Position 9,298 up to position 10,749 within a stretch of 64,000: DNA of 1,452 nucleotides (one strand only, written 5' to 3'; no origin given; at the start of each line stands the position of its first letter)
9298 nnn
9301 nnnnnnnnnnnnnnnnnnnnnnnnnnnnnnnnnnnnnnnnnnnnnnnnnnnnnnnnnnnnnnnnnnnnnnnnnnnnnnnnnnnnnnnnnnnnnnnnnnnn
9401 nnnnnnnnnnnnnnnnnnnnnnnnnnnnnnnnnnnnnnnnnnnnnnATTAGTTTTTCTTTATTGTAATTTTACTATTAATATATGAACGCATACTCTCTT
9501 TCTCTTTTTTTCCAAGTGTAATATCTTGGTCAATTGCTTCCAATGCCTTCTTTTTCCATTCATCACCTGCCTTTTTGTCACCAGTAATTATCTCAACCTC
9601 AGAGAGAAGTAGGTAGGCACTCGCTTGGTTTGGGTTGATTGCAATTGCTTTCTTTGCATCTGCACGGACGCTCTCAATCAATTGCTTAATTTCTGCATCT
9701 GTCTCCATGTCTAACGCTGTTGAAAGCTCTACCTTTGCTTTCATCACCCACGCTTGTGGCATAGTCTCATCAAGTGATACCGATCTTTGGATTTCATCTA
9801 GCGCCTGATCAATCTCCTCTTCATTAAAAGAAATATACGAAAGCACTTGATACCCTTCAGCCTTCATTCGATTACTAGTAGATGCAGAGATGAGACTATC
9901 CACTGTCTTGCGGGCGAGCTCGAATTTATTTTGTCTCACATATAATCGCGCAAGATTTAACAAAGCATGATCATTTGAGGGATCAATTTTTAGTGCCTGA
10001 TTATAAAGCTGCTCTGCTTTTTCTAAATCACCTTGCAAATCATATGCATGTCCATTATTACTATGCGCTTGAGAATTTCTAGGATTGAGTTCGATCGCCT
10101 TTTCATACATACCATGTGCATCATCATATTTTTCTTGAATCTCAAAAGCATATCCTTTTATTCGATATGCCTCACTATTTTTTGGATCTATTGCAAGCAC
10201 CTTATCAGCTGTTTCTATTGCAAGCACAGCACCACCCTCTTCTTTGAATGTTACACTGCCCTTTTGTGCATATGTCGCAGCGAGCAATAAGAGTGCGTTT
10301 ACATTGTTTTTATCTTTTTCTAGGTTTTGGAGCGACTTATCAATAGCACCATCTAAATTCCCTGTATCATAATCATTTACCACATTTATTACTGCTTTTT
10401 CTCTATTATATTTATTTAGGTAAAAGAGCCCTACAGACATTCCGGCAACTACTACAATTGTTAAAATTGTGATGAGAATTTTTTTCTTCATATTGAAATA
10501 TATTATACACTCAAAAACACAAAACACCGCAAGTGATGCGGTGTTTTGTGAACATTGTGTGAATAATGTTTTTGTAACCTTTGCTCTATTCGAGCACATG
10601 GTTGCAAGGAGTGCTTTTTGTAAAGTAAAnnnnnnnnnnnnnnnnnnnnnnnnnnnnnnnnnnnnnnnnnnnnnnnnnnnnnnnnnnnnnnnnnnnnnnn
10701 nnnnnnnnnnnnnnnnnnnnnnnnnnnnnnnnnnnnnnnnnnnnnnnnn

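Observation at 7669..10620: Two-gene cassette (Cys-rich secreted PKD-like protein plus TPR protein) inserted between rpsG and fusA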

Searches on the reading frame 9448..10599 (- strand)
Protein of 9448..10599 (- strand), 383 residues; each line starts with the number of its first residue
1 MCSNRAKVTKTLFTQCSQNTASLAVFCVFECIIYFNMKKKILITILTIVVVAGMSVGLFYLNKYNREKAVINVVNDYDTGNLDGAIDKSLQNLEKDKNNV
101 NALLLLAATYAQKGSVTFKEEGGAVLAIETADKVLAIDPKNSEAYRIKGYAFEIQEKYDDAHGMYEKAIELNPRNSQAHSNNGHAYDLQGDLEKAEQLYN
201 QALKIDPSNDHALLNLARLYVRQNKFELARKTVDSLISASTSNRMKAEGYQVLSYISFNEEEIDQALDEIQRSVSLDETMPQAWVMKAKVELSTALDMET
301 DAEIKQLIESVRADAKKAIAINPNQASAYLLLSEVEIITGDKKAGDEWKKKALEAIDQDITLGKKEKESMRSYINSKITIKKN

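Call 3: search_protein_families(library=pfam, proteins=[window:9448-10599:-], max_evalue=1)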
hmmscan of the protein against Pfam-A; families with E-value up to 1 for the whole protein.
window:9448-10599:- (383 aa): 39 families (the best 25 are shown)
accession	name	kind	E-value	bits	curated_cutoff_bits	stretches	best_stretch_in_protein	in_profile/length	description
PF13431.12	TPR_17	-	2.6e-27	93.2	24.4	5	165-197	2-34/34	Tetratricopeptide repeat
PF13414.12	TPR_11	-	7e-21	74.1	26.8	4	183-223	1-41/42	TPR repeat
PF14559.12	TPR_19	-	1.7e-20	73.5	25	2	189-238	4-53/68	Tetratricopeptide repeat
PF07719.23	TPR_2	-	5.5e-20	70.2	27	2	177-209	2-34/34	Tetratricopeptide repeat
PF00515.34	TPR_1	-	4.6e-19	67.8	27.8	2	177-209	2-34/34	Tetratricopeptide repeat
PF13432.12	TPR_16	-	9.8e-17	61.5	32.7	1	155-209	10-64/65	Tetratricopeptide repeat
PF13428.12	TPR_14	-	8.8e-16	57.3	23.5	2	184-219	9-44/44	Tetratricopeptide repeat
PF13181.12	TPR_8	-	2.5e-14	52.6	25.7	2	183-209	8-34/34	Tetratricopeptide repeat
PF13424.12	TPR_12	-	1.8e-10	41.3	30.1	3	177-231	4-66/77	Tetratricopeptide repeat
PF12895.13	ANAPC3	-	6e-09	36.5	27.2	2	155-233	2-79/82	Anaphase-promoting complex, cyclosome, subunit 3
PF23914.1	TPR_CcmH_CycH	-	4.6e-08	33.5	42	2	135-234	43-145/158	Cytochrome c-type biogenesis protein H TPR domain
PF13176.12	TPR_7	-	1.6e-07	31.3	27.9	2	178-208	1-33/36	Tetratricopeptide repeat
PF25063.1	ARM_TT21_C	-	4.3e-07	30.5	35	2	91-176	86-163/209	Tetratricopeptide repeat protein 21 C-terminal ARM domain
PF17874.7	TPR_MalT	-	1.7e-06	28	45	1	127-342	20-256/336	MalT-like TPR region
PF25060.1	ARM_TT21_2nd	-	1.6e-05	24.9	27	2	162-274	43-156/270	Tetratricopeptide repeat protein 21 second ARM domain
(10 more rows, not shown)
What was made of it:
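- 9448..10491 (-): TPR gene, 347 aa. It encodes an N-terminal KKK plus a transmembrane helix, then about 8 TPR hairpins that are predicted to lie outside the cytoplasm. Pfam TPR_17, TPR_11, TPR_19 and others, E down to 3e-27 (call 3).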

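Call 24: search_protein_families(library=ncbifam, proteins=[window:9448-10491:-], max_evalue=1)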
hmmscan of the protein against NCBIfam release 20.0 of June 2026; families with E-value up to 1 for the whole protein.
window:9448-10491:- (347 aa): 35 families (the best 25 are shown)
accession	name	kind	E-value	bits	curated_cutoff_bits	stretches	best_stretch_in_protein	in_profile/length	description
TIGR02917.1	PEP_TPR_lipo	equivalog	1.6e-25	89.2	312.2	4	142-276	127-258/899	XrtA/PEP-CTERM system TPR-repeat protein PrsT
NF040959.1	MamA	equivalog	8.6e-19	67.8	200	2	42-195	49-194/204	magnetosome protein MamA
TIGR02521.1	type_IV_pilW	equivalog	1.1e-17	64.4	154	2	119-279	44-203/234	type IV pilus biogenesis/stability protein PilW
TIGR00990.1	3a0801s09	subfamily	2.5e-09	36.4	757.25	3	155-219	523-584/615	mitochondrial import receptor subunit TOM70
NF033762.1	social_mot_Tgl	equivalog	6.9e-09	35.4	225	1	81-230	40-189/252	social motility TPR repeat lipoprotein Tgl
NF009037.0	PRK12370.1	equivalog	8.7e-09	34.3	589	1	50-186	281-419/553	HilA/EilA family virulence transcriptional regulator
NF052415.1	T3SS_chap_SctY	equivalog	1.2e-08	35.5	70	2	172-257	4-89/106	type III secretion apparatus assembly chaperone SctY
TIGR00540.1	TPR_hemY_coli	hypoth_equivalog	1.2e-08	34.1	142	2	90-166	310-385/385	heme biosynthesis-associated TPR protein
TIGR02552.1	LcrH_SycD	equivalog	1.6e-08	34.4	104.8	1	95-208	7-120/136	SycD/LcrH family type III secretion system chaperone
TIGR03939.1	PGA_TPR_OMP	equivalog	1.7e-08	33.1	366.65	2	152-262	98-203/800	poly-beta-1,6 N-acetyl-D-glucosamine export porin PgaA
NF008757.0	PRK11788.1-5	equivalog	1.8e-08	33.9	363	1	140-260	107-229/388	lipopolysaccharide assembly protein LapB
NF053607.1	CHU_0125_OmpA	equivalog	1.8e-08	33.4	620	1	71-182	18-127/639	CHU_0125 family OmpA-like outer membrane integrity protein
NF008391.2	PRK11189.1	equivalog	2.2e-08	33.9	250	2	96-148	89-141/297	lipoprotein NlpI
NF047371.1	FlcA_CTERM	equivalog_domain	4.6e-07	28.7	300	1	115-331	164-388/646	periplasmic flagellar collar protein FlcA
NF002725.1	PRK02603.1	equivalog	1.9e-06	28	143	1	96-188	23-120/173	photosystem I assembly protein Ycf3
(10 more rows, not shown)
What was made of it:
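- On Type IV pilus biogenesis protein PilW (TIGR02521): 64.4 bits (call 24).
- NCBIfam matches to PilW (E=1e-17), Tgl and PrsT (call 24). All these scores are far below the family cut-offs: PilW 64 against 154 bits, PrsT 89 against 312, Tgl 35 against 225 (call 24).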

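Call 39: find_homologous_proteins(query=window:9448-10491:-, max_evalue=1e-20)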
Query window:9448-10491:- (347 aa): 79 proteins with E <= 1e-20 among 8000 candidates.
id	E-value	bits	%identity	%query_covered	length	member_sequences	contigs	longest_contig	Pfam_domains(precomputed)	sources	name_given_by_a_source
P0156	2.9e-215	731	100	100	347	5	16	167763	PF25063.1,PF13431.13,PF23914.2,PF25062.2,PF13414.13,PF13176.13,PF13428.13,PF07721.21,PF14559.13,PF13371.13,PF17874.8,PF00515.35,PF12895.14,PF13424.13,PF21033.5,PF13432.13,PF13181.13,PF07719.24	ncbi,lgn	-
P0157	2.3e-116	406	57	100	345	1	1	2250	PF25063.1,PF13431.13,PF23914.2,PF25060.1,PF25062.2,PF13414.13,PF13176.13,PF13428.13,PF25064.2,PF14559.13,PF17874.8,PF00515.35,PF12895.14,PF13424.13,PF21033.5,PF13432.13,PF13181.13,PF07719.24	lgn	-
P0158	1.5e-114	401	59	93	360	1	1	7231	PF25063.1,PF14853.13,PF13431.13,PF23914.2,PF25060.1,PF25062.2,PF13414.13,PF13176.13,PF13428.13,PF13374.13,PF14559.13,PF13371.13,PF00515.35,PF12895.14,PF13424.13,PF21033.5,PF13432.13,PF13181.13,PF01239.29,PF07719.24,PF13174.13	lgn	-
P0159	2.9e-113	396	57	97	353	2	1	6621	PF25063.1,PF14853.13,PF13431.13,PF23914.2,PF25062.2,PF13414.13,PF13176.13,PF13428.13,PF14559.13,PF13371.13,PF00515.35,PF12895.14,PF13424.13,PF21033.5,PF13432.13,PF13181.13,PF01239.29,PF07719.24,PF13174.13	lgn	-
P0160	5.7e-112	392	55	99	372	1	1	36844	PF25063.1,PF13431.13,PF23914.2,PF25062.2,PF13414.13,PF13176.13,PF13428.13,PF25064.2,PF14559.13,PF13371.13,PF17874.8,PF00515.35,PF12895.14,PF13424.13,PF21033.5,PF13432.13,PF13181.13,PF01239.29,PF07719.24,PF13174.13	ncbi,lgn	-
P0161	2.6e-111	390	58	95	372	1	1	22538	PF14559.13,PF13431.13,PF13414.13,PF00515.35,PF13424.13,PF13176.13,PF13432.13,PF13428.13,PF13181.13,PF07719.24,PF13174.13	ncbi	-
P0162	6.8e-108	379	55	97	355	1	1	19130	PF25063.1,PF13431.13,PF23914.2,PF25060.1,PF25062.2,PF13414.13,PF13176.13,PF13428.13,PF25064.2,PF14559.13,PF13371.13,PF17874.8,PF00515.35,PF12895.14,PF13424.13,PF21033.5,PF13432.13,PF13181.13,PF01239.29,PF07719.24,PF13174.13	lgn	-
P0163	1.9e-106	374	55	93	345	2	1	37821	PF13431.13,PF23914.2,PF25060.1,PF25062.2,PF13414.13,PF13176.13,PF12569.15,PF13428.13,PF25064.2,PF14559.13,PF13371.13,PF17874.8,PF00515.35,PF12895.14,PF13424.13,PF21033.5,PF13432.13,PF13181.13,PF07719.24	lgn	-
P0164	1.9e-103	364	52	99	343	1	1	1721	PF25063.1,PF13431.13,PF23914.2,PF25060.1,PF25062.2,PF13414.13,PF13176.13,PF13428.13,PF25064.2,PF14559.13,PF13371.13,PF00515.35,PF12895.14,PF13424.13,PF21033.5,PF13432.13,PF13181.13,PF07719.24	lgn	-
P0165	2.1e-102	361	54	90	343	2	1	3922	PF25063.1,PF13431.13,PF23914.2,PF25060.1,PF25062.2,PF13414.13,PF13176.13,PF13428.13,PF14559.13,PF13371.13,PF00515.35,PF12895.14,PF13424.13,PF13432.13,PF13181.13,PF07719.24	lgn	-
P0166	2.2e-102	361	57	89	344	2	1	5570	PF25063.1,PF13431.13,PF23914.2,PF25060.1,PF13414.13,PF13428.13,PF25064.2,PF14559.13,PF00515.35,PF12895.14,PF13424.13,PF13432.13,PF13181.13,PF07719.24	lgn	-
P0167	9.1e-99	349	49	100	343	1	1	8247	PF13431.13,PF23914.2,PF25060.1,PF13414.13,PF13176.13,PF13428.13,PF14559.13,PF00515.35,PF12895.14,PF13424.13,PF13432.13,PF13181.13,PF07719.24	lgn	-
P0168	4.2e-97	343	50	94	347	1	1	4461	PF25063.1,PF13431.13,PF25062.2,PF13414.13,PF12569.15,PF13428.13,PF14559.13,PF00515.35,PF12895.14,PF13424.13,PF21033.5,PF13432.13,PF13181.13,PF01239.29,PF07719.24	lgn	-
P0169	1.8e-88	315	46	100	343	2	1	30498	PF14559.13,PF13431.13,PF25060.1,PF25062.2,PF13414.13,PF00515.35,PF13432.13,PF13428.13,PF13181.13,PF07719.24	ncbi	ncbi:MAG: hypothetical protein RIQ72_341 [Candidatus Parcubacteria bacterium]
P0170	1.7e-86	308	45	96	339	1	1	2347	PF25063.1,PF13431.13,PF23914.2,PF13414.13,PF13176.13,PF13428.13,PF14559.13,PF13371.13,PF00515.35,PF12895.14,PF13424.13,PF13432.13,PF13181.13,PF01239.29,PF07719.24,PF13174.13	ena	-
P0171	4.1e-85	304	46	99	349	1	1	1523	PF13431.13,PF25062.2,PF13414.13,PF13176.13,PF13428.13,PF13374.13,PF14559.13,PF13371.13,PF00515.35,PF12895.14,PF13424.13,PF21033.5,PF13432.13,PF13181.13,PF07719.24,PF13174.13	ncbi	-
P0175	2.6e-81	291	46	97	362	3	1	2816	PF14559.13,PF25063.1,PF13431.13,PF00515.35,PF13424.13,PF13176.13,PF13432.13,PF13428.13,PF13181.13,PF07719.24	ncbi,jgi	jgi:tetratricopeptide (TPR) repeat protein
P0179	5.5e-81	290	47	88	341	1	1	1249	PF25063.1,PF13431.13,PF23914.2,PF25062.2,PF13414.13,PF13176.13,PF13428.13,PF14559.13,PF00515.35,PF12895.14,PF13424.13,PF13432.13,PF13181.13,PF01239.29,PF07719.24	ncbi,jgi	jgi:tetratricopeptide (TPR) repeat protein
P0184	7.8e-77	277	44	89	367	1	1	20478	PF13431.13,PF23914.2,PF13414.13,PF13176.13,PF12569.15,PF13428.13,PF14559.13,PF13371.13,PF17874.8,PF00515.35,PF13424.13,PF21033.5,PF13432.13,PF13181.13,PF07719.24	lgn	-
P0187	1.1e-75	273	42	98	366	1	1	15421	PF25063.1,PF13431.13,PF23914.2,PF25060.1,PF13414.13,PF13176.13,PF12569.15,PF13428.13,PF14559.13,PF24575.2,PF13371.13,PF00515.35,PF13424.13,PF21033.5,PF13432.13,PF13181.13,PF07719.24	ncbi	-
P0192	1.2e-71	260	40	97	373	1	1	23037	PF25063.1,PF13431.13,PF25062.2,PF13414.13,PF13176.13,PF13428.13,PF25064.2,PF13374.13,PF07721.21,PF14559.13,PF13371.13,PF00515.35,PF13424.13,PF21033.5,PF13432.13,PF13181.13,PF01239.29,PF07719.24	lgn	-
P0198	2.5e-66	242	40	97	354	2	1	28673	PF25063.1,PF13431.13,PF23914.2,PF13414.13,PF13176.13,PF13428.13,PF14559.13,PF00515.35,PF12895.14,PF13424.13,PF21033.5,PF13432.13,PF13181.13,PF07719.24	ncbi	-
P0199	5.0e-66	241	42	92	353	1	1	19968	PF25063.1,PF13431.13,PF23914.2,PF13414.13,PF13176.13,PF13428.13,PF13374.13,PF14559.13,PF00515.35,PF12895.14,PF13424.13,PF21033.5,PF13432.13,PF13181.13,PF07719.24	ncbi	-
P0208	1.0e-59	220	41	87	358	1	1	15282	PF13431.13,PF13414.13,PF13176.13,PF13428.13,PF14559.13,PF13371.13,PF00515.35,PF13424.13,PF21033.5,PF13432.13,PF13181.13,PF07719.24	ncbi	-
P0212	1.1e-52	197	35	99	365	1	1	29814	PF25063.1,PF13431.13,PF23914.2,PF25060.1,PF13414.13,PF13428.13,PF25064.2,PF14559.13,PF13371.13,PF00515.35,PF12895.14,PF13424.13,PF21033.5,PF13432.13,PF13429.13,PF13181.13,PF07719.24,PF13174.13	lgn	-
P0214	1.6e-50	190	33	97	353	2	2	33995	PF25063.1,PF13431.13,PF23914.2,PF13414.13,PF13176.13,PF12569.15,PF13428.13,PF14559.13,PF13371.13,PF00515.35,PF13424.13,PF13432.13,PF13181.13,PF07719.24,PF13174.13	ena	-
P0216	8.6e-47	178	36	95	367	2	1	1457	PF25063.1,PF13431.13,PF23914.2,PF13414.13,PF13176.13,PF13428.13,PF14559.13,PF17874.8,PF00515.35,PF13424.13,PF21033.5,PF13432.13,PF13181.13,PF07719.24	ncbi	-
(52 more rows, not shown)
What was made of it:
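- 9448..10491 (-): Orthologue family in call 39.
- About 65 TPR orthologue clusters exist at 33-59% identity over the full length (call 39). One source names an orthologue 'Flp pilus assembly protein TadD' (call 39).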

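Call 40: find_encoding_contigs(protein=P0162, flank=6000, max_places=1)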
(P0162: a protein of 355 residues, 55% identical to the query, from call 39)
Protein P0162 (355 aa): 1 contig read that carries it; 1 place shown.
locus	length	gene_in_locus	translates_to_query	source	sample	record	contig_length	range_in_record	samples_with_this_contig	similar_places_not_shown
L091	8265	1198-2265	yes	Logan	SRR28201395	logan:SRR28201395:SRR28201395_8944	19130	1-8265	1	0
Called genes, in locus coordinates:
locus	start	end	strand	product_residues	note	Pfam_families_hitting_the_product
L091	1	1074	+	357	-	?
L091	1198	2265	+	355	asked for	PF13431:TPR_17 (faint), PF07719:TPR_2 (faint), PF13424:TPR_12 (faint), PF17874:TPR_MalT (faint), PF21033:RMD1-3 (faint), PF00515:TPR_1 (weak), PF13181:TPR_8 (weak), PF14559:TPR_19, +13 more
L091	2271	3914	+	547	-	-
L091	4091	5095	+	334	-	-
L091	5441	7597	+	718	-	PF00009:GTP_EFTU, PF03144:GTP_EFTU_D2, PF22042:EF-G_D2, PF14492:EFG_III, PF16658:RF3_C (weak), PF03764:EFG_IV, PF00679:EFG_C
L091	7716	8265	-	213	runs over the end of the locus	-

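Call 41: find_encoding_contigs(protein=P0184, flank=6000, max_places=1)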
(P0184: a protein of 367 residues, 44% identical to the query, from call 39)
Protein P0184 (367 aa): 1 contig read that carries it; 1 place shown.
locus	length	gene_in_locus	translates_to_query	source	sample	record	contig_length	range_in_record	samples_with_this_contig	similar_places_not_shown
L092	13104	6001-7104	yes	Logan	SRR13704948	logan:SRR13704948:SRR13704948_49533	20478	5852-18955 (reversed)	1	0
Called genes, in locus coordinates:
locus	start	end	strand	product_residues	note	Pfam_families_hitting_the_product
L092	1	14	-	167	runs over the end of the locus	PF08899:DUF1844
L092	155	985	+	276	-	PF00753:Lactamase_B, PF23023:Anti-Pycsar_Apyc1, PF12706:Lactamase_B_2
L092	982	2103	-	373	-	-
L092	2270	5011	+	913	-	PF01751:Toprim, PF01131:Topoisom_bac, PF13368:Toprim_C_rpt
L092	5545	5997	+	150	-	-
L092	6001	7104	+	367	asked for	PF23914:TPR_CcmH_CycH (faint), PF12569:NatA_aux_su (faint), PF13176:TPR_7 (faint), PF13428:TPR_14 (faint), PF00515:TPR_1 (weak), PF13414:TPR_11 (weak), PF13431:TPR_17, PF00515:TPR_1 (weak), +8 more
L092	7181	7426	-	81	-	PF01609:DDE_Tnp_1 (weak)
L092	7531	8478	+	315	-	PF01189:Methyltr_RsmB-F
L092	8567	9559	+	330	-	-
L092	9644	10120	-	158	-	-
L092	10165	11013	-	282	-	PF00089:Trypsin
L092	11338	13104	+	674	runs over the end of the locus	PF04348:LppC (weak), PF13458:Peripla_BP_6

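Call 42: find_encoding_contigs(protein=P0192, flank=6000, max_places=1)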
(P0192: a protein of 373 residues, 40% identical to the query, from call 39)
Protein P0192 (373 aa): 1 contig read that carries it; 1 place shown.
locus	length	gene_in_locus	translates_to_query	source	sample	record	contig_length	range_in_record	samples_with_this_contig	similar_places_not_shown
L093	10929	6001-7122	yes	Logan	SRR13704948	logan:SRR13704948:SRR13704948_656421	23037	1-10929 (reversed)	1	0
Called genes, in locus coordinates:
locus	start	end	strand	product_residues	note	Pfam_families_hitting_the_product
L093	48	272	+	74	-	-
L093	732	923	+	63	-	PF14070:YjfB_motility (weak)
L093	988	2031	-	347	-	-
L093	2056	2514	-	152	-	-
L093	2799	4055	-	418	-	PF13091:PLDc_2, PF00614:PLDc (faint), PF13091:PLDc_2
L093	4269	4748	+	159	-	PF13430:DUF4112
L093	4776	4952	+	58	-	-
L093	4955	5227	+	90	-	-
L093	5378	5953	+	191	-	-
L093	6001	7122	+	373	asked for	PF13176:TPR_7 (faint), PF00515:TPR_1 (weak), PF07719:TPR_2 (weak), PF13414:TPR_11, PF13432:TPR_16 (weak), PF14559:TPR_19 (weak), PF13431:TPR_17, PF00515:TPR_1 (weak), +11 more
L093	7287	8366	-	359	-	-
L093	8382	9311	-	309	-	PF03476:MOSC_N, PF03473:MOSC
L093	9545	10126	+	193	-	PF00012:HSP70 (weak)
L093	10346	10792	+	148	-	PF09537:DUF2383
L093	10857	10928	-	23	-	?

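Call 43: find_encoding_contigs(protein=P0198, flank=6000, max_places=1)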
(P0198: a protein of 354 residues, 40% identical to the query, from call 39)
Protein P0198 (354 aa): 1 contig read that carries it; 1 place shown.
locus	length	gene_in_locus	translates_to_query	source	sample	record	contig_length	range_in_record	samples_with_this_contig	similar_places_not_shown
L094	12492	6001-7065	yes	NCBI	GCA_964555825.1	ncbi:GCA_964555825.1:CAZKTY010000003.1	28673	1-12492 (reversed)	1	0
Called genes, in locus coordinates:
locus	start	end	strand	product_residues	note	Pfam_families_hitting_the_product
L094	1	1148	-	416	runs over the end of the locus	PF00070:Pyr_redox (faint), PF00890:FAD_binding_2, PF01134:GIDA (faint), PF01494:FAD_binding_3 (weak), PF03486:HI0933_like, PF07992:Pyr_redox_2, PF12831:FAD_oxidored, PF22780:HI0933_like_1st, +2 more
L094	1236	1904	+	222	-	PF04542:Sigma70_r2, PF08281:Sigma70_r4_2, PF04545:Sigma70_r4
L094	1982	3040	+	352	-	PF07143:AttH, PF17186:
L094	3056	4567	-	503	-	PF01676:Metalloenzyme, PF06415:iPGM_N, PF01663:Phosphodiest (weak)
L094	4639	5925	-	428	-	PF03952:Enolase_N, PF00113:Enolase_C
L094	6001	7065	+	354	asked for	PF13428:TPR_14 (faint), PF25063:ARM_TT21_C (weak), PF13424:TPR_12, PF13414:TPR_11 (weak), PF13432:TPR_16 (weak), PF00515:TPR_1, PF07719:TPR_2 (weak), PF14559:TPR_19, +6 more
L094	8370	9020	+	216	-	-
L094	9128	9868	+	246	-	PF00406:ADK (weak), PF13207:AAA_17 (weak)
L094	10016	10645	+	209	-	-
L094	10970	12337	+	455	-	PF00270:DEAD, PF04851:ResIII (faint), PF00271:Helicase_C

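Call 48: list_cluster_members(proteins=[P0187, P0198, P0199, P0208, P0171, P0175, P0179, P0216, P0169, P0161])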
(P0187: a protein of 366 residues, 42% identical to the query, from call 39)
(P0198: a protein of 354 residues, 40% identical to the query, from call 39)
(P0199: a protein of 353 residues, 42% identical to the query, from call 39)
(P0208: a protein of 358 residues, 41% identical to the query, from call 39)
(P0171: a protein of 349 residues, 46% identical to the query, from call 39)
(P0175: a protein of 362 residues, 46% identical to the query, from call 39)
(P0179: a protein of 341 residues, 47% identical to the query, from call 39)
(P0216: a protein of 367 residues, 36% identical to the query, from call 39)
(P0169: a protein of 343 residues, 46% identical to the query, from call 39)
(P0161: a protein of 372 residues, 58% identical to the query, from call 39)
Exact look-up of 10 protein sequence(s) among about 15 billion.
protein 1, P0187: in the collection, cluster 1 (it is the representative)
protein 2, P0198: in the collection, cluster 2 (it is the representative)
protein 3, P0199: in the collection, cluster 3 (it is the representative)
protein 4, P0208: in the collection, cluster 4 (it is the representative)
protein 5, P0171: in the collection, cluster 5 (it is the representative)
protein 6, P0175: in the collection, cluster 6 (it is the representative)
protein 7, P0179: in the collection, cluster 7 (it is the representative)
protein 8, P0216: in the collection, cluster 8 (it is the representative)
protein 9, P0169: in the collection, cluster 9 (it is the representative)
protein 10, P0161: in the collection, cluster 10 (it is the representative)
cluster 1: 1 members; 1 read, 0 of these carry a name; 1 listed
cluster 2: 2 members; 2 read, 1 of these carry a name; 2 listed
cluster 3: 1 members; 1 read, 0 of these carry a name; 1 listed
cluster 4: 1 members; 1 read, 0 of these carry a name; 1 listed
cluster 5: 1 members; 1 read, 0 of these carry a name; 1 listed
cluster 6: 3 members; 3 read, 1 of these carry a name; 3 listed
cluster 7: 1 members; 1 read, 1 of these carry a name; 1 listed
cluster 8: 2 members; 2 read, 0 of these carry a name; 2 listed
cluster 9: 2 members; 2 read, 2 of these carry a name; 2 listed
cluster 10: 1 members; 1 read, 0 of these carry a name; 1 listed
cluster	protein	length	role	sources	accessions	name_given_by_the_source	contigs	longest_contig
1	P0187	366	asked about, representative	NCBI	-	-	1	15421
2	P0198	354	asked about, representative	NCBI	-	-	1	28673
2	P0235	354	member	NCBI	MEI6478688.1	MAG: tetratricopeptide repeat protein [bacterium]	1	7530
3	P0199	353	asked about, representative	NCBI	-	-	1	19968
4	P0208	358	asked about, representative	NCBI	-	-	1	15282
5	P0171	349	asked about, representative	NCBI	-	-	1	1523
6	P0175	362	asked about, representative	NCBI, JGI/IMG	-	tetratricopeptide (TPR) repeat protein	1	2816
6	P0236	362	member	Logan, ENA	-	-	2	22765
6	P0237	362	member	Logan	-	-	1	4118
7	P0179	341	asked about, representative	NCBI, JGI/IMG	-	tetratricopeptide (TPR) repeat protein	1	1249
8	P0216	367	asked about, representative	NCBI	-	-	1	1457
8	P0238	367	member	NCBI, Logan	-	-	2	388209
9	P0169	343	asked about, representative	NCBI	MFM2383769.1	MAG: hypothetical protein RIQ72_341 [Candidatus Parcubacteria bacterium]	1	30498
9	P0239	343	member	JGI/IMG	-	tetratricopeptide (TPR) repeat protein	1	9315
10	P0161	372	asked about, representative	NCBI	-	-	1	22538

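Call 50: find_encoding_contigs(protein=P0199, flank=5000, max_places=1)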
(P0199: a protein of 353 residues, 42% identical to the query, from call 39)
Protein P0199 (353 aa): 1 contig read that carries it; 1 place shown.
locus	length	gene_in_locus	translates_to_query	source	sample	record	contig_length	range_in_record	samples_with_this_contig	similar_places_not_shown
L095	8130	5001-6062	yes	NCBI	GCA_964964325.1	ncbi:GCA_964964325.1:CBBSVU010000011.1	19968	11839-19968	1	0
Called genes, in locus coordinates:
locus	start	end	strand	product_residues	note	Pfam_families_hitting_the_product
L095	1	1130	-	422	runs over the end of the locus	PF00070:Pyr_redox (faint), PF00890:FAD_binding_2, PF01134:GIDA (weak), PF01494:FAD_binding_3 (weak), PF03486:HI0933_like, PF07992:Pyr_redox_2 (weak), PF12831:FAD_oxidored, PF22780:HI0933_like_1st, +4 more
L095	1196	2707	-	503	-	PF01676:Metalloenzyme, PF06415:iPGM_N, PF01663:Phosphodiest (weak)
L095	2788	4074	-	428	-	PF03952:Enolase_N, PF00113:Enolase_C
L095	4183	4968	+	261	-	PF13529:Peptidase_C39_2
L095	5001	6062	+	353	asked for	PF21033:RMD1-3 (faint), PF07719:TPR_2 (faint), PF25063:ARM_TT21_C (weak), PF13414:TPR_11 (weak), PF13432:TPR_16 (weak), PF13431:TPR_17 (weak), PF00515:TPR_1, PF14559:TPR_19, +7 more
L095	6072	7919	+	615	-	-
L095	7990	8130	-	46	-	?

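Call 51: find_encoding_contigs(protein=P0187, flank=5000, max_places=1)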
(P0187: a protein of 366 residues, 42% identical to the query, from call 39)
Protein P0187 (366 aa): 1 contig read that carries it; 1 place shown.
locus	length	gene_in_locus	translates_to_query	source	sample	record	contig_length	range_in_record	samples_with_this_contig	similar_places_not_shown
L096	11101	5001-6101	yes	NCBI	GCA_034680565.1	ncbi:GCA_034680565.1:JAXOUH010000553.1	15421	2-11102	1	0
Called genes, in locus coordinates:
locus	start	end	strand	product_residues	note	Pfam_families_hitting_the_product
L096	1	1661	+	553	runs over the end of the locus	?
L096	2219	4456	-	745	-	PF17191:RecG_wedge, PF01336:tRNA_anti-codon (weak), PF04851:ResIII, PF00270:DEAD, PF00271:Helicase_C, PF19833:RecG_dom3_C (weak)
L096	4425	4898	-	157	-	-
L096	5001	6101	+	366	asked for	PF12569:NatA_aux_su (weak), PF00515:TPR_1, PF07719:TPR_2 (weak), PF13181:TPR_8 (weak), PF13424:TPR_12, PF13432:TPR_16, PF13414:TPR_11, PF00515:TPR_1, +12 more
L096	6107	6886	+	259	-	-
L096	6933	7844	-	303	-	-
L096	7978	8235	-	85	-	PF02201:SWIB, PF26291:SWIB_eIF2D (weak)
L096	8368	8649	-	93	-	PF11086:DUF2878 (weak)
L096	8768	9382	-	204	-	PF00877:NLPC_P60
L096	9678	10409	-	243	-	-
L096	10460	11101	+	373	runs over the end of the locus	PF11104:PilM_2, PF14450:FtsA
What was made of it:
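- A pilM-like gene lies about 4 kb from the pair in L096 (call 51).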
